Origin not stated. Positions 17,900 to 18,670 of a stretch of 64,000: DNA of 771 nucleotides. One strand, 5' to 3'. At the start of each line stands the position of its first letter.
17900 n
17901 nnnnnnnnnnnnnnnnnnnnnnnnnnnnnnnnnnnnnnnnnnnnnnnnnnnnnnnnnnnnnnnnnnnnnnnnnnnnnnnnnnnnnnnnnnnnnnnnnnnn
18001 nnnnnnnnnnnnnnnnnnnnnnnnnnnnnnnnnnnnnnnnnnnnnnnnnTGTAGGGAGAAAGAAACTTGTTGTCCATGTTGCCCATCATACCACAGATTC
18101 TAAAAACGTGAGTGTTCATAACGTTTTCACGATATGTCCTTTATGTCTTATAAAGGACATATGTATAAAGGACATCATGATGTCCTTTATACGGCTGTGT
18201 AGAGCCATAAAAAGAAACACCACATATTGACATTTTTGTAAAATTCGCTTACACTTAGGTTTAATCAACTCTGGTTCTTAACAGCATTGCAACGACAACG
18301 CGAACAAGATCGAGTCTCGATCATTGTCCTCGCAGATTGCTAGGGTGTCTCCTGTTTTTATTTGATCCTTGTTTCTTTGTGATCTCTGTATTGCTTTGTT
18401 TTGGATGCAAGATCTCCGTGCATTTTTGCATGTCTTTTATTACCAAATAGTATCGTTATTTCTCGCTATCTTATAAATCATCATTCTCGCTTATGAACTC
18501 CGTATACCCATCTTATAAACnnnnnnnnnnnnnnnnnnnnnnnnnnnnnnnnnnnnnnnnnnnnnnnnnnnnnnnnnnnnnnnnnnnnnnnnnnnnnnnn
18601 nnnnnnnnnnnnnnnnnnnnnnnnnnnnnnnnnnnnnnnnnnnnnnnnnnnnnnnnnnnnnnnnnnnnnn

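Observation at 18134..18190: Conserved 11-mer palindromic operator motif shared by two divergent promoter regions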

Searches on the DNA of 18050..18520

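Call 49: search_rna_families(source=window, start=18050, end=18520, threshold=evalue, max_evalue=1)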
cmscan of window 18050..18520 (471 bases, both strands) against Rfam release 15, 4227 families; matches with E-value up to 1: 4.
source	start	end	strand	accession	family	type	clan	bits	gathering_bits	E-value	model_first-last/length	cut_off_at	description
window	18107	18192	+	RF02822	Srn266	Gene; sRNA;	-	22.3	63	0.28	1-112/112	no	Streptococcus RNA 266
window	18105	18245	+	RF01589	plasmodium_snoR11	Gene; snRNA; snoRNA; HACA-box;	-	20.7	80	0.86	1-207/207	no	small nucleolar RNA snoR11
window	18118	18235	+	RF00263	SNORA68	Gene; snRNA; snoRNA; HACA-box;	-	18.1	43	0.64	1-133/133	no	Small nucleolar RNA SNORA68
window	18129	18173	-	RF00083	GlmZ_SraJ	Gene; sRNA;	CL00011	14.3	60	0.35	85-138/214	no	GlmZ RNA activator of glmS mRNA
